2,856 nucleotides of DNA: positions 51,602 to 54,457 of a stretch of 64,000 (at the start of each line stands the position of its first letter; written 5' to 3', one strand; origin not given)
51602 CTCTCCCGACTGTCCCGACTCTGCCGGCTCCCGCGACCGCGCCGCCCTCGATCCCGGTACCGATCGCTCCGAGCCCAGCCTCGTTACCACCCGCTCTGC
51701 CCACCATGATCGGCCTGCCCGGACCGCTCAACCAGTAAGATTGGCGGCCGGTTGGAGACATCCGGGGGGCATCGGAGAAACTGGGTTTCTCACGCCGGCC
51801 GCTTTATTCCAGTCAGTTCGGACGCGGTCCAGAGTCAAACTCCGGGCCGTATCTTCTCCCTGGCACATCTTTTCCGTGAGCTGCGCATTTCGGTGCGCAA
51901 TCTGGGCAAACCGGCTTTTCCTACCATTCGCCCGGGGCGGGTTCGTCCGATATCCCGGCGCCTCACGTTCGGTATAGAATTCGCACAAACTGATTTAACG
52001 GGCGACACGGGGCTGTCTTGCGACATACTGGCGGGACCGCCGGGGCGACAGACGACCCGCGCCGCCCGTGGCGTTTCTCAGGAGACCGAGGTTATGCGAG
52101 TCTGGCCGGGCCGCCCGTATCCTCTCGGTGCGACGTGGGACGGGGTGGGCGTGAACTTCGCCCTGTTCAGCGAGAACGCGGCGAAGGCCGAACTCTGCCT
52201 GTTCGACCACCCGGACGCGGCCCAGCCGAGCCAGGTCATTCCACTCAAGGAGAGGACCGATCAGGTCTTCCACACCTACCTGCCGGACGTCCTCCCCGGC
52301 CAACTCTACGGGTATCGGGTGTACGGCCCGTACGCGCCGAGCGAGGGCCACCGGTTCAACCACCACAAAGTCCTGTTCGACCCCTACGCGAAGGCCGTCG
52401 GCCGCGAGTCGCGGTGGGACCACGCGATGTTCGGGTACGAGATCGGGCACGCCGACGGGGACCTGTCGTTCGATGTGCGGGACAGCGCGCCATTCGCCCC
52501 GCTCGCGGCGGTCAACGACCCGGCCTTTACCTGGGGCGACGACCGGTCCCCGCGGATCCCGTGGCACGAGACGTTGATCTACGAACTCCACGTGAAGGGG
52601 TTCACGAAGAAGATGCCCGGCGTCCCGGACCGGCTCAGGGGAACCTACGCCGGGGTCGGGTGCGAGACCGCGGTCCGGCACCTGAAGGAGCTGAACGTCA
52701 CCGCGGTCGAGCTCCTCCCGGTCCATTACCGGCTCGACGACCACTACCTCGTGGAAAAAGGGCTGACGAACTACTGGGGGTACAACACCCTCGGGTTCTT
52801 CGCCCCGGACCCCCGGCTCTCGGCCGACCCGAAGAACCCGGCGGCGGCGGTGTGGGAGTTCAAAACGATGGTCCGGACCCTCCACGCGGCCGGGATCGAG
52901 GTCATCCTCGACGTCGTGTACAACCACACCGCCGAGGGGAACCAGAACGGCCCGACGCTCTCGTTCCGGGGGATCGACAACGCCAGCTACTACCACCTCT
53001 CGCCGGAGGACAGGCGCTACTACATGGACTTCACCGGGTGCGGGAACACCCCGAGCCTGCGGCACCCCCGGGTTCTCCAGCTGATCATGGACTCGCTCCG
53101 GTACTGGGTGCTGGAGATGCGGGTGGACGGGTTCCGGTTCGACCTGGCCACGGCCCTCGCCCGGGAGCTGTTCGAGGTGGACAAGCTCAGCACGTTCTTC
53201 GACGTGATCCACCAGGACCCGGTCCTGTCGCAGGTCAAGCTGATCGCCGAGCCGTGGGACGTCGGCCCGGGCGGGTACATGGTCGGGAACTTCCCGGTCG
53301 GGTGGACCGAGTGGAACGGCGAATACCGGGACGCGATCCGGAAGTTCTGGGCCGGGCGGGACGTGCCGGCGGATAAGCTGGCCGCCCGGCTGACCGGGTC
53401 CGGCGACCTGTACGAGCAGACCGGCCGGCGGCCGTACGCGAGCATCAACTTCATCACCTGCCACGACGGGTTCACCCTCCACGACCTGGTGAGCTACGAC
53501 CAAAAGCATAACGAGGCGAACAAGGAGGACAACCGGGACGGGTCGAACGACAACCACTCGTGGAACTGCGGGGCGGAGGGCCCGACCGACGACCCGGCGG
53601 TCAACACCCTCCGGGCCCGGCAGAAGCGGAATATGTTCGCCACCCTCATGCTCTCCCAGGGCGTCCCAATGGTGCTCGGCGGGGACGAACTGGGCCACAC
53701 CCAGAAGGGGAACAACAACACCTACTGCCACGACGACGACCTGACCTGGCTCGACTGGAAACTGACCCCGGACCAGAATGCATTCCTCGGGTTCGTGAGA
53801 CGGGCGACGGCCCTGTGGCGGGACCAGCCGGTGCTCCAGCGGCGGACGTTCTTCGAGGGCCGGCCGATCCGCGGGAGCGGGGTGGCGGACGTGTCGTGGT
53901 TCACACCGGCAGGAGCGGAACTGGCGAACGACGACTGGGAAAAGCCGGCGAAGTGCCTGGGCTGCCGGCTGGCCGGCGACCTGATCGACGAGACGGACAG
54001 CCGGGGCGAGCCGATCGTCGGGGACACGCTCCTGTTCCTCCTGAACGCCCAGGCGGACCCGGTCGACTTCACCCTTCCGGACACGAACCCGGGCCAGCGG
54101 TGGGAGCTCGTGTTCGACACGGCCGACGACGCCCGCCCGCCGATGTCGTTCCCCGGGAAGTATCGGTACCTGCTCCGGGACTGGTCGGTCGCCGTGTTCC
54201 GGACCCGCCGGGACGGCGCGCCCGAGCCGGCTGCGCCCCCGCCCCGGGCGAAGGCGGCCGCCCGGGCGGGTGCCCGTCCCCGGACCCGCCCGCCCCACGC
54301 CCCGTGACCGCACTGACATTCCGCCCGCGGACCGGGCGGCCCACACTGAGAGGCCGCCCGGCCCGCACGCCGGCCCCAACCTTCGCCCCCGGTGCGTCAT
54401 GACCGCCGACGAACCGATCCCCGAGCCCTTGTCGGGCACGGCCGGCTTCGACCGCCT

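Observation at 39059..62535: Five oriented sigma-54 motifs define a candidate desiccation/general-stress regulon with its own NtrC-type activator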

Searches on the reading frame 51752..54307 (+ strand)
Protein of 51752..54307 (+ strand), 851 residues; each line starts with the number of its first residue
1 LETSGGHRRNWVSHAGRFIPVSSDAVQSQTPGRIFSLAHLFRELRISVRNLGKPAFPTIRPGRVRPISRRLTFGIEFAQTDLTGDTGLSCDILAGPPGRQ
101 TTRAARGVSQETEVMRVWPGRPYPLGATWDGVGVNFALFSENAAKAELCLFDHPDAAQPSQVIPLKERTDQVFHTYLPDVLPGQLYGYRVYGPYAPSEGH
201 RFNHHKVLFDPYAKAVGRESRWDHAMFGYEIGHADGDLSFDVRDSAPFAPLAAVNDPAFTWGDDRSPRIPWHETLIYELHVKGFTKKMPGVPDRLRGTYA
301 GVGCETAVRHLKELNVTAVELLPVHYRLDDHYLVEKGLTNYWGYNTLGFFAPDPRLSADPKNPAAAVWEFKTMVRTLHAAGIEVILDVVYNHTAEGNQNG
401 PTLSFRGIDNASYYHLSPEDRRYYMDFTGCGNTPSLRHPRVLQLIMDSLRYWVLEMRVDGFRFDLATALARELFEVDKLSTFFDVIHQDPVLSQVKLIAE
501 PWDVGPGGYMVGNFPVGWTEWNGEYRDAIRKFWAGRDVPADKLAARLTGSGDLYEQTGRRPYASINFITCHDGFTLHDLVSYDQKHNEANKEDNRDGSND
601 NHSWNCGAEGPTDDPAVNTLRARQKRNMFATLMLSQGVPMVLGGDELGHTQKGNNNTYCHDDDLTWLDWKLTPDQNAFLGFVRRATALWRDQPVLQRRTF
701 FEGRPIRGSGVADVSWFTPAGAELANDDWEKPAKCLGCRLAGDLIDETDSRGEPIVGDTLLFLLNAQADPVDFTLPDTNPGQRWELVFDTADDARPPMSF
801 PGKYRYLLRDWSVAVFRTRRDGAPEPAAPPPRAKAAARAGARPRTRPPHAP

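Call 4: search_protein_families(library=pfam, proteins=[window:51752-54307:+])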
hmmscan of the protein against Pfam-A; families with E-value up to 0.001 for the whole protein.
window:51752-54307:+ (851 aa): 3 families
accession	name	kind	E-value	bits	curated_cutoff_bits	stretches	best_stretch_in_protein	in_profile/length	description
PF02922.24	CBM_48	-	9.9e-18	64.7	22.4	1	124-213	1-83/83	Carbohydrate-binding module 48 (Isoamylase N-terminal domain)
PF00128.31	Alpha-amylase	-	3.6e-11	43.4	22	1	308-471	25-195/446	Alpha amylase, catalytic domain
PF21331.3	Isoamylase_C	-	9.9e-05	23.2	27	1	714-794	2-74/107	Isoamylase, C-terminal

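Call 29: find_related_loci(query=window:52094-54304:+, collection=genome_contigs, flank=10000)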
Query window:52094-54304:+ (737 aa) in genome_contigs; peptide patterns used: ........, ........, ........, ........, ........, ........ (x = any residue, [..] = any of these).
599 stretches matched a pattern (row limit reached: there are more); 581 encode a relative of the query (tblastn E <= 1e-3); the best 80 are kept; 80 distinct loci.
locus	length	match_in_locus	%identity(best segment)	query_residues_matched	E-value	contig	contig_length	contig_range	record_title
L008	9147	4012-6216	82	1-737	0e+0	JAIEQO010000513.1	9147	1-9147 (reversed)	MAG: Gemmataceae bacterium isolate co.spades.METABAT.1kb_006 c_000000424495, whole genome shotgun sequence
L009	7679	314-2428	80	1-705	0e+0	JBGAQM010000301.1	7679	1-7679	MAG: Urbifossiella sp. isolate MAG_AAO_H10.24 AAOH10-24_opera_contig_22947, whole genome shotgun sequence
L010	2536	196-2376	71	1-733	0e+0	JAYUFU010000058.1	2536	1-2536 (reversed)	MAG: Fimbriiglobus sp. isolate GFS_7859 GFS_7859_57, whole genome shotgun sequence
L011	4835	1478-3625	71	1-728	0e+0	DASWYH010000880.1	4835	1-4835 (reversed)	MAG TPA_asm: Gemmata sp. isolate SMAG_U3706 k141_540794, whole genome shotgun sequence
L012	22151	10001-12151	72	1-728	0e+0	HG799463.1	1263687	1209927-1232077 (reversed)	Gemmata sp. IIL30 genomic scaffold, scaffold00002, whole genome shotgun sequence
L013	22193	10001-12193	70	1-737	0e+0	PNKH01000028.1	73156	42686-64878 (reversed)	MAG: Isosphaera sp. isolate PR.3.33 PR_1000099_73156, whole genome shotgun sequence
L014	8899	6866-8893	73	1-682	0e+0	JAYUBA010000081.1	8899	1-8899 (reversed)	MAG: Frigoriglobus sp. isolate GFS_6685 GFS_6685_80, whole genome shotgun sequence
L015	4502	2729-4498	83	1-590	0e+0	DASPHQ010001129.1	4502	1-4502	MAG TPA_asm: Urbifossiella sp. isolate SMAG_U11960 k141_1942189, whole genome shotgun sequence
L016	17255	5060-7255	68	1-737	0e+0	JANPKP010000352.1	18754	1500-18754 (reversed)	MAG: Gemmataceae bacterium isolate VAR_61_metabat_220 VAR_61_k141_837222, whole genome shotgun sequence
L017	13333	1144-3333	66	1-731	0e+0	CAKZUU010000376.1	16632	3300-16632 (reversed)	MAG: uncultured Gemmataceae bacterium isolate N1_Bin_Bin_127_sub_1 genome assembly, contig: c_000001526137, whole genome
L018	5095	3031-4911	75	1-631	0e+0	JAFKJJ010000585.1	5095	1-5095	MAG: Planctomycetota bacterium isolate SCN18_26_2_15_R2_P_68_10 SCN18_26_2_15_R2_P_scaffold_6328, whole genome shotgun s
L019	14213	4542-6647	80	1-702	0e+0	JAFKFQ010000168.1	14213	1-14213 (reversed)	Bacterium isolate SCN18_30_10_14_R2_B_71_11 SCN18_30_10_14_R2_B_scaffold_2161, whole genome shotgun sequence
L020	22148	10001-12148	72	1-728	0e+0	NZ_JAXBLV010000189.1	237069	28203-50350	Gemmata algarum strain JC673 JC673_contig_189, whole genome shotgun sequence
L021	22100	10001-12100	64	3-703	0e+0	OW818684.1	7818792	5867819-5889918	metagenome genome assembly, chromosome: 1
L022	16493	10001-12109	65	1-703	0e+0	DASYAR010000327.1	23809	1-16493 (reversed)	MAG TPA_asm: Planctomycetaceae bacterium isolate SMAG_U4886 k141_4016378, whole genome shotgun sequence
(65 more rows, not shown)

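Call 72: search_protein_families(library=ncbifam, proteins=[window:52094-54307:+], max_evalue=1e-10)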
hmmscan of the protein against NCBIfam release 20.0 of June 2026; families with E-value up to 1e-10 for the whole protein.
window:52094-54307:+ (737 aa): 9 families
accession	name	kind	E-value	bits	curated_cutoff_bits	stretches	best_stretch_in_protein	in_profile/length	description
TIGR02100.1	glgX_debranch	equivalog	9.7e-300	995.6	640.9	1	6-703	2-687/688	glycogen debranching protein GlgX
NF002983.0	PRK03705.1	equivalog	8.2e-213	708.1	901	1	3-628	4-605/658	glycogen debranching protein GlgX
NF011082.0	PRK14510.1-1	equivalog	1.1e-196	655.9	2511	1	3-679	6-661/1410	bifunctional glycogen debranching protein GlgX/4-alpha-glucanotransferase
TIGR02104.1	pulA_typeI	equivalog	1.6e-60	204.9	504.5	2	152-355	119-324/605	type I pullulanase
TIGR02103.1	pullul_strch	subfamily_domain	3.9e-34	117.9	697.6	1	227-354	379-503/900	pullulanase-type alpha-1,6-glucosidase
TIGR02102.1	pullulan_Gpos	equivalog_domain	4e-31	107.7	1042.25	1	16-351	326-643/1113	pullulanase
TIGR02402.1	trehalose_TreZ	equivalog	5.4e-23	81.1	538.8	1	139-386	74-281/545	malto-oligosyltrehalose trehalohydrolase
NF008967.0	PRK12313.1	equivalog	6.4e-16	57.8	577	1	160-351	148-310/633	1,4-alpha-glucan branching protein GlgB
NF003811.1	PRK05402.1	equivalog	2e-14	53.1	741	1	160-352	141-303/619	1,4-alpha-glucan branching protein GlgB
